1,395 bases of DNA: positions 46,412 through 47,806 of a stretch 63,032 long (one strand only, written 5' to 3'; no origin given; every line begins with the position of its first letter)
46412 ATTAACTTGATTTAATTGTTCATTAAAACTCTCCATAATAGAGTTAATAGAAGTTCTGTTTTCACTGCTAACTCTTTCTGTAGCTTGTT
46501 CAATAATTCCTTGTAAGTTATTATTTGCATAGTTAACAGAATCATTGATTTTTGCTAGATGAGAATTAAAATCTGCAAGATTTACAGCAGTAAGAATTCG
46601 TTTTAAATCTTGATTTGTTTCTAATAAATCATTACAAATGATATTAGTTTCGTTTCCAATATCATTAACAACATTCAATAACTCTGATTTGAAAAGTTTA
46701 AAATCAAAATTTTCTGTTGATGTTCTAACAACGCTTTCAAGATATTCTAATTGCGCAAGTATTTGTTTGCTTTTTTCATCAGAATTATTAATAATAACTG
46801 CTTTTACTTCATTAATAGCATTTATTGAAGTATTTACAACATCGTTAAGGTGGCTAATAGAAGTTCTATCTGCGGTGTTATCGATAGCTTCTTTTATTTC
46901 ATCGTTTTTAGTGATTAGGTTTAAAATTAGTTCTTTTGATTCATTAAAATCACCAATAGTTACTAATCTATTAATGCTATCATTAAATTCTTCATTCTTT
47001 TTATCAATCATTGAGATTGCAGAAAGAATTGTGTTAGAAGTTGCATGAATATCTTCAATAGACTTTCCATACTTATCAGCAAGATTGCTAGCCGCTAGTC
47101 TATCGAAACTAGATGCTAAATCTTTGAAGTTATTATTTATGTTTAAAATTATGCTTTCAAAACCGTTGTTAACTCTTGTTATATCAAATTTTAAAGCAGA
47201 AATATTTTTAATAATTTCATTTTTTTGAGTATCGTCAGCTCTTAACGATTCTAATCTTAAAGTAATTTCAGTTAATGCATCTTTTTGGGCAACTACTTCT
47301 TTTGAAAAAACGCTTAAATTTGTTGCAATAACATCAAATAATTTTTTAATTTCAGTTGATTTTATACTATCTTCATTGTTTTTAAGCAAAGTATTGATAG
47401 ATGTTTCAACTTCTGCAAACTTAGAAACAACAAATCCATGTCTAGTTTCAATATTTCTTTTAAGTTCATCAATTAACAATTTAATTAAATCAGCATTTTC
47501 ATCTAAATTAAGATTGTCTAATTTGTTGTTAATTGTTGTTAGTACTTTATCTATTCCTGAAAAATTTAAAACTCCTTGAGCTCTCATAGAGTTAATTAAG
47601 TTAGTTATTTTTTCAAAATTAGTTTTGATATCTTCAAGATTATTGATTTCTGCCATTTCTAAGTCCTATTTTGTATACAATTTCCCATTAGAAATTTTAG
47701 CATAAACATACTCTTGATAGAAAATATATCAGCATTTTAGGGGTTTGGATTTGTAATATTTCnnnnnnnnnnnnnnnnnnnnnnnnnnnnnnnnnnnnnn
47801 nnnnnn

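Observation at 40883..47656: Giant 2,257-aa end-to-end coiled-coil protein with no export, membrane or catalytic signature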

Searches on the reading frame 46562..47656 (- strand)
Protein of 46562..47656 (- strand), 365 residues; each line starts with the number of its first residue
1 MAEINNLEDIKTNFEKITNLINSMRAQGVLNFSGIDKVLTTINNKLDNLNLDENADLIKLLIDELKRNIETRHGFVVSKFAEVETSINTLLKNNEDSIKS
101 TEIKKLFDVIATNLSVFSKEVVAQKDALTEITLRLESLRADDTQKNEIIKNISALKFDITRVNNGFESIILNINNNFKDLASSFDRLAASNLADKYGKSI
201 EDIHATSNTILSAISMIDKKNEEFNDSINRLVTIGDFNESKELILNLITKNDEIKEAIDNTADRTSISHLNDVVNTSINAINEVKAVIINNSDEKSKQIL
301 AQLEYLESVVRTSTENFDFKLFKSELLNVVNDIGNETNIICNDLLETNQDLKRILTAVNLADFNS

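Call 24: search_solved_structures(query=A1, max_evalue=10)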
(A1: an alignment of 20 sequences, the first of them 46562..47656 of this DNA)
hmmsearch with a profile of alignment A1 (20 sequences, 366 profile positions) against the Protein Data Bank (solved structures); distinct sequences matched with E-value up to 10: 19.
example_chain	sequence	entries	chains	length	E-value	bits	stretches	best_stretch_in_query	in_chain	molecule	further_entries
3jqh_A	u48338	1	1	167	0.011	18.1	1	247-337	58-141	C-type lectin domain family 4 member M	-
8qae_A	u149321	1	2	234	0.022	17.1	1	173-351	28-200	sc-apCC-6-SLLA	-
1aep_A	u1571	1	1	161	0.047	16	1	245-351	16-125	APOLIPOPHORIN III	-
3s84_A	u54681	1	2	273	0.05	15.9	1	224-355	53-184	Apolipoprotein A-IV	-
1ls4_A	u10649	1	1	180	0.078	15.3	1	245-351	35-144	Apolipophorin-III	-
2wpr_A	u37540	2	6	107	0.11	14.9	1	266-361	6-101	TRIMERIC AUTOTRANSPORTER ADHESIN FRAGMENT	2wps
2jua_A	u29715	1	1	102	0.48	12.7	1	292-360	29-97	de novo protein S836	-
8a3k_UNK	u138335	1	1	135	0.67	12.2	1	223-342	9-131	sc-apCC-4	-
7sn9_A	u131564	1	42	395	1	11.6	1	233-321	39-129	Flagellin A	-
7y17_C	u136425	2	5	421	1.3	11.3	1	229-313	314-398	LAS1 protein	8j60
6ocu_B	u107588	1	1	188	1.3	11.3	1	229-362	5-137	Phosphatidylinositol 3-kinase regulatory subunit alpha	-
9xnx_A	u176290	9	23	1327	1.3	11.3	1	155-271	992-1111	Spike glycoprotein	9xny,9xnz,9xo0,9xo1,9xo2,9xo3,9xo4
5ubt_B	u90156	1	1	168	1.5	11.1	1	230-362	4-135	Phosphatidylinositol 3-kinase regulatory subunit alpha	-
7ddr_A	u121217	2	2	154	1.6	11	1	182-237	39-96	Ancestral myoglobin aMbSp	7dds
6vv5_A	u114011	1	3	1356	2.3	10.5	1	155-271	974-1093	Spike glycoprotein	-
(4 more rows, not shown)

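Call 25: find_related_loci(query=A1, collection=genome_contigs, flank=10000)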
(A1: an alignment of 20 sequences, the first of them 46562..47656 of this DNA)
Query A1 (365 aa) in genome_contigs; peptide patterns used: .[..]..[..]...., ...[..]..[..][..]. (x = any residue, [..] = any of these).
214 stretches matched a pattern; 112 encode a relative of the query (tblastn E <= 1e-3); the best 80 are kept; 80 distinct loci.
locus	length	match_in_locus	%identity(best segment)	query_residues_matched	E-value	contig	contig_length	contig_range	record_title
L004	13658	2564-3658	86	1-365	0e+0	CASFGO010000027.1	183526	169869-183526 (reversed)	uncultured bacterium isolate SI.O72.metabat-bins.199 genome assembly, contig: SI.O72.metabat-bins.199.fa_k141_373085, wh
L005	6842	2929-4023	86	1-365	0e+0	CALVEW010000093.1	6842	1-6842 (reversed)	MAG: Candidatus Gastranaerophilales bacterium isolate BRZ_DL__bin24 genome assembly, contig: BRZ_DL__NODE_15353_length_6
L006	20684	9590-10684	84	1-365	0e+0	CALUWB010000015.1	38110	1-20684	MAG: Candidatus Gastranaerophilales bacterium isolate BRZ_QK__bin75 genome assembly, contig: BRZ_QK__NODE_878_length_381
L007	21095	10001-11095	80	1-365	0e+0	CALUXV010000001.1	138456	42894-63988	MAG: Candidatus Gastranaerophilales bacterium isolate BRZ_AK__bin17 genome assembly, contig: BRZ_AK__NODE_77_length_1384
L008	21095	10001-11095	80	1-365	0e+0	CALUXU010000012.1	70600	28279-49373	MAG: Candidatus Gastranaerophilales bacterium isolate BRZ_DD__bin22 genome assembly, contig: BRZ_DD__NODE_345_length_706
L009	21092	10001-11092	81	1-364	0e+0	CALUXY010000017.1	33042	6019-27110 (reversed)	MAG: Candidatus Gastranaerophilales bacterium isolate BRZ_E__bin107 genome assembly, contig: BRZ_E__NODE_2688_length_330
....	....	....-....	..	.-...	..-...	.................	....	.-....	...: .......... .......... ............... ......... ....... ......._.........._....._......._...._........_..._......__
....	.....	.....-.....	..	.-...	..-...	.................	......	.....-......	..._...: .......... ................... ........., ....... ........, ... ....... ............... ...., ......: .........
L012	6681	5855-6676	71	1-274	2e-126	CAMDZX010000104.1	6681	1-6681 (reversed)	MAG: uncultured bacterium isolate SRR11489787_bin.18_metaWRAP_v1.3_MAG genome assembly, contig: ERZ11466701.13306, whole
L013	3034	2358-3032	82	1-225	1e-119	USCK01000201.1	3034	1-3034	uncultured bacterium isolate UMGS1585 genome assembly, contig: NODE_3849_length_3034_cov_1.81067, whole genome shotgun s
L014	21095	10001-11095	87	1-365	0e+0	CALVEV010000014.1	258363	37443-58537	MAG: Candidatus Gastranaerophilales bacterium isolate E05__bin101 genome assembly, contig: E05__k127_2148793, whole geno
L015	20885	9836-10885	48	1-354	2e-95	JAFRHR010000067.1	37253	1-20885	Bacterium isolate RGIG2479 Goat_Jejunum-2__c311977, whole genome shotgun sequence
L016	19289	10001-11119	45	1-365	2e-91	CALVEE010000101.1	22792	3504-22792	MAG: Candidatus Gastranaerophilales bacterium isolate E04__bin302 genome assembly, contig: E04__k127_282271, whole genom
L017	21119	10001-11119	45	1-365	6e-90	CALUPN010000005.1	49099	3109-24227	MAG: Candidatus Gastranaerophilales bacterium isolate BRZ_FN__bin75 genome assembly, contig: BRZ_FN__NODE_770_length_490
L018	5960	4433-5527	44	1-361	2e-89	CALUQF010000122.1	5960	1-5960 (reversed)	MAG: Candidatus Gastranaerophilales bacterium isolate BRZ_GG__bin1 genome assembly, contig: BRZ_GG__NODE_18947_length_59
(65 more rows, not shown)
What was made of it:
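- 40883..47656 (-): Whole ORF, 2257 aa plus stop codon; founding example here of an unnamed Gastranaerophilales giant helical protein family. 112 GTDB species genomes carry it (call 25).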

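Call 30: search_protein_families(library=pfam, proteins=[window:46562-47656:-], max_evalue=10)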
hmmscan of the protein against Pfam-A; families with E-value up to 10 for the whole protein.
window:46562-47656:- (365 aa): 7 families
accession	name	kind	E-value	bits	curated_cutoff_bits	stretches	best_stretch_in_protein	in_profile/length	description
PF00389.36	2-Hacid_dh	-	0.043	13.9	24.6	1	276-333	32-91/134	D-isomer specific 2-hydroxyacid dehydrogenase, catalytic domain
PF25569.1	TPR_ZFYVE26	-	0.076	13.7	27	1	12-64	17-70/123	ZFYVE26-like, TPR repeats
PF23159.1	WH_Rok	-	0.078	13.6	27.6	0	89-105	7-23/58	Repressor Rok winged helix domain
PF02074.21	Peptidase_M32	-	0.2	10.6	25.1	1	60-159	120-218/489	Carboxypeptidase Taq (M32) metallopeptidase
PF25505.1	ARM_CPL3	-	0.37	11.1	26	2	262-313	38-89/122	CPL3 ARM repeat domain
PF05746.21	DALR_1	-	0.69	10.4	22.3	1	213-313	8-105/117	DALR anticodon binding domain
PF10145.14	PhageMin_Tail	-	2.4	8.4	33.2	2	91-227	65-190/201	Phage-related minor tail protein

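Call 63: predict_structure(alignment_id=A1)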
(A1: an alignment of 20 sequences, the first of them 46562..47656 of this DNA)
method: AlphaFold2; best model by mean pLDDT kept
length: 365 residues; sequences in the alignment: 20
mean_pLDDT: 57.4   pTM: 0.36
mean pLDDT of the five models: 57.4, 55.4, 54.8, 46.8, 46.2
residues with pLDDT >= 90: 0; 70-90: 52; 50-70: 210; < 50: 103
segments of 3 or more residues with pLDDT < 50: 1-6, 190-221, 223-247, 253-270, 312-318
pLDDT, mean of each block of 10 residues (from residue 1): 47 63 58 61 65 66 69 63 65 58 62 66 71 71 72 70 61 59 52 41 40 43 43 39 45 45 45 55 54 55 56 46 54 63 74 73 53
secondary structure, 60 per line:
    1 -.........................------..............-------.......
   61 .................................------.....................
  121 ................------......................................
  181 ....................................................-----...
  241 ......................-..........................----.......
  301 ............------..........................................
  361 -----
elements in order: H2-26 H33-46 H54-93 H100-136 H143-232 H238-262 H264-289 H294-312 H319-360
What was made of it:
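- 46577..47656 (-): Conserved N-terminal domain, aa 1-360. Motifs: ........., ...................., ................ Always at the extreme N-terminus of family members. AF2 predicts all-helical, pLDDT 57, pTM 0.36 (call 63).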

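Call 66: fold_search(model_id=the predicted structure, library=pdb)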
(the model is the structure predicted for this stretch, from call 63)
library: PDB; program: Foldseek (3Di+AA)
matches with E <= 10: 535; with E <= 0.001: 0
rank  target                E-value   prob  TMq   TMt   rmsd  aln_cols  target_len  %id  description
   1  5vjs                  2.8e-02  1.00  0.36  0.60   4.7       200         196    9  De Novo Photosynthetic Reaction Center Protein Equipped with Heme B, a synthetic Zn porphyrin, and Zn(II) cations (released 2018-04-25)
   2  9fed                  5.2e-02  0.87  0.22  0.33   7.7       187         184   15  Single-chain chimeric protein mimicking the interaction between HR1 and HR2 in HIV gp41 (released 2025-05-28)
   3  5m4y_A                6.7e-02  0.89  0.21  0.36  11.3       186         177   12  Crystal structure of the Sec3/Sso2 complex at 2.20 angstrom resolution (released 2017-02-08)
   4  5vju                  7.4e-02  1.00  0.37  0.61   4.9       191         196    8  De Novo Photosynthetic Reaction Center Protein Variant Equipped with His-Tyr H-bond, Heme B, and Cd(II) ions (released 2018-04-25)
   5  8d9p                  7.4e-02  1.00  0.35  0.59   4.6       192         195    9  De Novo Photosynthetic Reaction Center Protein Equipped with Heme B and Mn(II) cations (released 2022-09-28)
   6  5m4y_E                1.3e-01  0.77  0.21  0.35  11.4       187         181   12  Crystal structure of the Sec3/Sso2 complex at 2.20 angstrom resolution (released 2017-02-08)
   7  6z0c_D                1.4e-01  0.99  0.34  0.60   5.4       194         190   12  Structure of in silico modelled artificial Maquette-3 protein (released 2021-03-17)
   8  5m4y_C                1.4e-01  0.75  0.21  0.35  11.0       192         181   12  Crystal structure of the Sec3/Sso2 complex at 2.20 angstrom resolution (released 2017-02-08)
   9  4phq_B                1.4e-01  0.69  0.22  0.26  11.5       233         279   11  ClyA CC6/264 ox (6-303) (released 2014-09-24)
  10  8zah_A                1.8e-01  0.60  0.17  0.23  13.7       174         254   17  Crystal structure of the channel protein CorA from Campylobacter jejuni (released 2024-06-19)
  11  6z0c_A                1.9e-01  0.99  0.34  0.56   5.6       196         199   11  Structure of in silico modelled artificial Maquette-3 protein (released 2021-03-17)
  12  1qoy                  2.1e-01  0.63  0.23  0.26  11.1       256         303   11  E.coli Hemolysin E (HlyE, ClyA, SheA) (released 2000-01-23)
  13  6z0c_C                2.2e-01  0.98  0.34  0.56   5.6       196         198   11  Structure of in silico modelled artificial Maquette-3 protein (released 2021-03-17)
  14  8zak_A                2.2e-01  0.85  0.22  0.30   5.5       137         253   16  Crystal structure of the channel protein CorA from Campylobacter jejuni in complex with Ni2+ (released 2024-06-19)
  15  5lg4_A                2.9e-01  0.51  0.18  0.31  11.7       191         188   12  Crystal structure of the Sec3/Sso2 complex at 2.9 angstrom resolution (released 2017-02-08)
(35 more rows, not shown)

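Call 71: search_protein_representatives(alignment_id=A1)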
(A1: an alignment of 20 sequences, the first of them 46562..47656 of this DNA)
Query: 20 sequences, 366 profile positions. Proteins with E-value up to 0.001 (for the whole library): 233; up to 1e-10: 178; up to 1e-30: 93. The best 150 are listed.
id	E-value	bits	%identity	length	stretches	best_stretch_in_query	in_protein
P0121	3.9e-164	562.6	-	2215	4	1-365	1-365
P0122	4.5e-162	555.8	-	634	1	1-366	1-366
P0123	1.1e-154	531.4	-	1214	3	1-365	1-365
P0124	1.3e-148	511.5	-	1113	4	1-365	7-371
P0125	1.2e-147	508.3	-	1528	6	1-354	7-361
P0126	7.0e-146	502.5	-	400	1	7-366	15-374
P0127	1.1e-145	501.8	-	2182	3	1-365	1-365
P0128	1.3e-145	501.6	-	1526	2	1-365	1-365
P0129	4.6e-145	499.8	-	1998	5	1-351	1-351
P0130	2.0e-139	481.3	-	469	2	1-366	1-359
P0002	2.0e-136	471.4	-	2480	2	1-366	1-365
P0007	1.4e-135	468.6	-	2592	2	1-365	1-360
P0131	6.3e-132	456.6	-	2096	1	1-365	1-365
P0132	1.2e-131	455.7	-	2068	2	1-364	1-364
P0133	3.3e-129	447.6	-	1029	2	1-366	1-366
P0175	4.9e-75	269.4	-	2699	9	13-232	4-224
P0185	4.5e-41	157.6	-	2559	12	14-214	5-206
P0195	1.7e-36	142.5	-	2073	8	14-215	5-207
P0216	4.3e-29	118.2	-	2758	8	21-317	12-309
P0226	7.1e-26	107.6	-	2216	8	159-364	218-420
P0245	7.7e-22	94.3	-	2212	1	2-362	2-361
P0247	8.0e-22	94.3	-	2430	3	6-362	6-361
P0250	1.4e-21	93.4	-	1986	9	12-360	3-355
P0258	2.4e-19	86.1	-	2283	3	2-362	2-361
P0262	9.5e-18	80.9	-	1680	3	3-347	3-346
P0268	3.3e-16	75.8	-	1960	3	42-363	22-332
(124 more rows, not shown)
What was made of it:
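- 40883..47656 (-): 233 clusters at 50% identity in a search of 1.84 billion proteins (call 71).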

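Call 73: list_cluster_members(proteins=[P0175, P0185, P0195, P0216, P0245, P0247, P0258, P0268, P0226, P0250])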
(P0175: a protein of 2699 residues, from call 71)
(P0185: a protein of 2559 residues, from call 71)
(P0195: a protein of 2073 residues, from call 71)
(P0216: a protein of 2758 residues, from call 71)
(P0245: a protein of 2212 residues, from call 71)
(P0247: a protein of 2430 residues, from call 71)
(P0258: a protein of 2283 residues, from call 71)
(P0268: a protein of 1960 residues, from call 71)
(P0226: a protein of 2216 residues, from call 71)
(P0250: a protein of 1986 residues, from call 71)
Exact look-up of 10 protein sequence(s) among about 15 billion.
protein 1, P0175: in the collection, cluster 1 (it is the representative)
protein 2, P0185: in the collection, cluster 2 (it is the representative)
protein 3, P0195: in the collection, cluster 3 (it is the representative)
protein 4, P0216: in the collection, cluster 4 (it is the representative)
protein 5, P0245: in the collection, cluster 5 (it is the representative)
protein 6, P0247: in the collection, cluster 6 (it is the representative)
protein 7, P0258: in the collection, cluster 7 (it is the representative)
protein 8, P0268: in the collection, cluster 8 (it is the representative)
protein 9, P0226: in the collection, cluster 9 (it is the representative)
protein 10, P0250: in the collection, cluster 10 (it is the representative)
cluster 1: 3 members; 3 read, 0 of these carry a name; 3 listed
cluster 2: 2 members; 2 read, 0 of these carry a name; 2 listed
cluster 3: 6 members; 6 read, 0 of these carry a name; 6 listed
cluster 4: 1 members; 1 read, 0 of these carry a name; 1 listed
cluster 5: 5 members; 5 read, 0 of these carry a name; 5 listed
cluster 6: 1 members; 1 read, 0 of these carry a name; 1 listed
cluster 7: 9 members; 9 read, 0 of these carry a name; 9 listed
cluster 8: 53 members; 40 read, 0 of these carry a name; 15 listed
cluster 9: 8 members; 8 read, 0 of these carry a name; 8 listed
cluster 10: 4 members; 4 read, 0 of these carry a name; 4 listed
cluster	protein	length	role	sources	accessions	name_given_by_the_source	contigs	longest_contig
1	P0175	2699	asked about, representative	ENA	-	-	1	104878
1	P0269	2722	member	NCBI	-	-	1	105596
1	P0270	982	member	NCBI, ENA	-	-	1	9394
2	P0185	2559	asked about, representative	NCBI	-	-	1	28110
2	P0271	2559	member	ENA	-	-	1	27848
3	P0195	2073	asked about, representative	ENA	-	-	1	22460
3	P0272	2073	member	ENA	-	-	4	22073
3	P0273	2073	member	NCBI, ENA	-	-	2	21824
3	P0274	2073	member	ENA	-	-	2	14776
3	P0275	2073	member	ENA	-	-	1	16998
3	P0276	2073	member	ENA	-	-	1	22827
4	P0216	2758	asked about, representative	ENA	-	-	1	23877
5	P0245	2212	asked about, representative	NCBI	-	-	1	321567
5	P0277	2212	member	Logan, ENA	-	-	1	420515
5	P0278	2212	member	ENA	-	-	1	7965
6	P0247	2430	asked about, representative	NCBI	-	-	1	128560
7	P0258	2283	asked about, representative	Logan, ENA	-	-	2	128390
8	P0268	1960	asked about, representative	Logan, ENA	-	-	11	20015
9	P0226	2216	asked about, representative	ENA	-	-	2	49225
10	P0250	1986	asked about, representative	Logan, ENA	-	-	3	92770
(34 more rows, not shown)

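Call 75: find_homologous_proteins(query=P0245, max_evalue=1e-10)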
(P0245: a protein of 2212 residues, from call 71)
Query P0245 (2212 aa): 38 proteins with E <= 1e-10 among 8000 candidates.
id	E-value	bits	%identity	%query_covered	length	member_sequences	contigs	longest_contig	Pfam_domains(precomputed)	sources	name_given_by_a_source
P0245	0.0e+0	4452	100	100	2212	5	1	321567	PF01442.24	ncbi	-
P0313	0.0e+0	2456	55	100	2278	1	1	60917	PF05008.22,PF01442.24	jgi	-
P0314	0.0e+0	2145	49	100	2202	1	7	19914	PF01442.24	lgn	-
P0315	0.0e+0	2135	49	100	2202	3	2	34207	PF01442.24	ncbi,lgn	-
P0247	0.0e+0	1578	41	65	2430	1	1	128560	PF01442.24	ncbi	-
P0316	0.0e+0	1513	40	65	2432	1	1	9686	PF01442.24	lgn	-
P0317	0.0e+0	1434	40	68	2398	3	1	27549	PF01442.24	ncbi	-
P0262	0.0e+0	1161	49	38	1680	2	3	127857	-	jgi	-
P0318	0.0e+0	1156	43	38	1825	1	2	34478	PF01442.24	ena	-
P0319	0.0e+0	1141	44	38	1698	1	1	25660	-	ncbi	-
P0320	0.0e+0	1036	47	42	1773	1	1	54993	-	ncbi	-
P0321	1.1e-41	161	28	27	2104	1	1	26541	PF01442.24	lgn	-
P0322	5.2e-41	159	24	46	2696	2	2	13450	PF01442.24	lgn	-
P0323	2.7e-38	150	25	60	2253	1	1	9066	PF01442.24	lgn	-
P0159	1.8e-37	147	22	25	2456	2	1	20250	PF01442.24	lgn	-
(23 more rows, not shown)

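Call 76: find_encoding_contigs(protein=P0245, flank=10000, max_places=1)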
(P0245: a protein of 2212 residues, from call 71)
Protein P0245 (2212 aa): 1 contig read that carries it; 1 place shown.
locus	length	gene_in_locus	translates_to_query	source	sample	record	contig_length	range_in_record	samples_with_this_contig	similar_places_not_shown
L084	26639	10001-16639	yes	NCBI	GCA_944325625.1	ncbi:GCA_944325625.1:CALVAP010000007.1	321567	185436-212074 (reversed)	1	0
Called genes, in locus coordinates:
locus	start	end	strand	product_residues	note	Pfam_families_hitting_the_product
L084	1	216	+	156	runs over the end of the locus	-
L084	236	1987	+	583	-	PF03717:PBP_dimer, PF00905:Transpeptidase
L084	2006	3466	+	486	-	PF01225:Mur_ligase (weak), PF08245:Mur_ligase_M, PF02875:Mur_ligase_C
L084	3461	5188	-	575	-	-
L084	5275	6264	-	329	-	PF01075:Glyco_transf_9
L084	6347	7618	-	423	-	PF00438:S-AdoMet_synt_N, PF02772:S-AdoMet_synt_M, PF02773:S-AdoMet_synt_C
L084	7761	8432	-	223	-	PF01712:dNK, PF02223:Thymidylate_kin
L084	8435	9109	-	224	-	PF02223:Thymidylate_kin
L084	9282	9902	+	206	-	PF03167:UDG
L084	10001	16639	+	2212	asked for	PF01442:Apolipoprotein (faint)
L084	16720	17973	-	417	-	PF00109:ketoacyl-synt, PF02801:Ketoacyl-synt_C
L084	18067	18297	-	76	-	PF00550:PP-binding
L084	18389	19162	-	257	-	PF00106:adh_short, PF08659:KR, PF13561:adh_short_C2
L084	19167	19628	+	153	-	-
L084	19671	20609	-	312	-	PF00698:Acyl_transf_1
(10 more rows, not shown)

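Call 77: find_encoding_contigs(protein=P0262, flank=10000, max_places=1)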
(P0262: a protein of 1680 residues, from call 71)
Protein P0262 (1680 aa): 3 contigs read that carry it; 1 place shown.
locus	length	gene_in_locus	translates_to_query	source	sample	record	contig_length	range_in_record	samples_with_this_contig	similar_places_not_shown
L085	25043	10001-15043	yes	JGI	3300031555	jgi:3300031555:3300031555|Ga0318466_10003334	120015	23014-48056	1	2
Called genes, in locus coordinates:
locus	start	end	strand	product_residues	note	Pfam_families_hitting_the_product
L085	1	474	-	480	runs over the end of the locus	PF02934:GatB_N, PF02637:GatB_Yqey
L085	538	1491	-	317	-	PF00005:ABC_tran, PF13304:AAA_21 (weak), PF08352:oligo_HPY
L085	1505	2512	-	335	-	PF00389:2-Hacid_dh, PF02826:2-Hacid_dh_C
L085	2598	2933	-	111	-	-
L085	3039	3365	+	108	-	PF13560:HTH_31, PF12844:HTH_19, PF13443:HTH_26 (weak), PF01381:HTH_3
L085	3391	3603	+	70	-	PF13560:HTH_31 (weak), PF12844:HTH_19, PF01381:HTH_3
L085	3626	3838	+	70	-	PF13560:HTH_31 (weak), PF01381:HTH_3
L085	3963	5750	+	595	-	PF07973:tRNA_SAD, PF00587:tRNA-synt_2b, PF03129:HGTP_anticodon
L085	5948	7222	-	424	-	PF00438:S-AdoMet_synt_N, PF02772:S-AdoMet_synt_M, PF02773:S-AdoMet_synt_C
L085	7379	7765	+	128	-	-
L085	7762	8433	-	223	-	PF01712:dNK, PF02223:Thymidylate_kin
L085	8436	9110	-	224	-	PF02223:Thymidylate_kin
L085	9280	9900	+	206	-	PF03167:UDG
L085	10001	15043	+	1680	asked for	-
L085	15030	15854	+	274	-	PF07963:N_methyl (weak)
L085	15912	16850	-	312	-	PF00698:Acyl_transf_1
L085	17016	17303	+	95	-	-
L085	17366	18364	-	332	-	PF08545:ACP_syn_III, PF08541:ACP_syn_III_C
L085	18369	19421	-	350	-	PF02504:FA_synthesis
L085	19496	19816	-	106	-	PF01783:Ribosomal_L32p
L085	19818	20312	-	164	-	PF02620:YceD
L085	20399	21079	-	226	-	PF00293:NUDIX, PF19368:WHD_AraR, PF21906:WHD_NrtR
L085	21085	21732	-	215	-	PF01464:SLT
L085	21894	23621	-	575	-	-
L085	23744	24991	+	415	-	-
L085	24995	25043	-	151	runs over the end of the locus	-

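Call 95: find_encoding_contigs(protein=P0247, flank=3000, max_places=1)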
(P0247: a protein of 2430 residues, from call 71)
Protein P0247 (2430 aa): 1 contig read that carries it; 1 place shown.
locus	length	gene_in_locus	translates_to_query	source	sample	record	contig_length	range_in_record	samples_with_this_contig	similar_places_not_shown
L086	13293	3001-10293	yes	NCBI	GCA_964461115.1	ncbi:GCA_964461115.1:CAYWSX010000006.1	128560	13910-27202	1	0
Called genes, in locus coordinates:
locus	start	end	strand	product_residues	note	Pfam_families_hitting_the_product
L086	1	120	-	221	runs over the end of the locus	PF01966:HD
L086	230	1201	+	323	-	-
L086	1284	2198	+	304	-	-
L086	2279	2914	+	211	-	PF03167:UDG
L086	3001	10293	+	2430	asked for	PF01442:Apolipoprotein (faint)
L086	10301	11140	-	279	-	PF00149:Metallophos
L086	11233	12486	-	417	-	PF00109:ketoacyl-synt, PF02801:Ketoacyl-synt_C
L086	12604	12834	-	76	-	PF00550:PP-binding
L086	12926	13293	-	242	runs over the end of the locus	PF00106:adh_short, PF08659:KR, PF13561:adh_short_C2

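Call 96: find_encoding_contigs(protein=P0320, flank=3000, max_places=1)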
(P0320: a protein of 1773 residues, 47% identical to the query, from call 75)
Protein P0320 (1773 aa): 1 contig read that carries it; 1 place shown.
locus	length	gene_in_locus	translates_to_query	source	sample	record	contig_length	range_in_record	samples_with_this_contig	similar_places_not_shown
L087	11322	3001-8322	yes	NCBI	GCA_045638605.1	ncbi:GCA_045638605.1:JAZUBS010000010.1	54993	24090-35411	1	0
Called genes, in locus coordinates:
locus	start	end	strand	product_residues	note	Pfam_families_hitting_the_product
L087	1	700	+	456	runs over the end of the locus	PF03448:MgtE_N, PF00571:CBS, PF01769:MgtE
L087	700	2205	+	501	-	PF00390:malic, PF00208:ELFV_dehydrog (faint), PF03949:Malic_M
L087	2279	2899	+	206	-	PF03167:UDG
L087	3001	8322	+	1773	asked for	-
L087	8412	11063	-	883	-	PF00171:Aldedh, PF00465:Fe-ADH, PF13685:Fe-ADH_2 (weak), PF25137:ADH_Fe_C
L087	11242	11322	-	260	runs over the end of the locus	PF01311:Bac_export_1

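Call 97: find_encoding_contigs(protein=P0319, flank=3000, max_places=1)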
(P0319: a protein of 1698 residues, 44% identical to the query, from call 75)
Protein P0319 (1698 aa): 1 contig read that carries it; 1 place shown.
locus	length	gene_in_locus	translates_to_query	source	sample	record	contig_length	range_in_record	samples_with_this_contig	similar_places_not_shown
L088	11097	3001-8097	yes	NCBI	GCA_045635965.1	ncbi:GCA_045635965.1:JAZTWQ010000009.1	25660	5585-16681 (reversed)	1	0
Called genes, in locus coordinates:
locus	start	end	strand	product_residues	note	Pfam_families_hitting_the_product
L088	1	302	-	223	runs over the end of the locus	PF01712:dNK, PF02223:Thymidylate_kin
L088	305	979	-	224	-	PF02223:Thymidylate_kin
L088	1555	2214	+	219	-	PF20318:DUF6613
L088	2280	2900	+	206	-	PF03167:UDG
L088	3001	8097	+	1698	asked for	-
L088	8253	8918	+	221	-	-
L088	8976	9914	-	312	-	PF00698:Acyl_transf_1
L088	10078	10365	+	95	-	-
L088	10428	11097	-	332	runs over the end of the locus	PF08545:ACP_syn_III, PF08541:ACP_syn_III_C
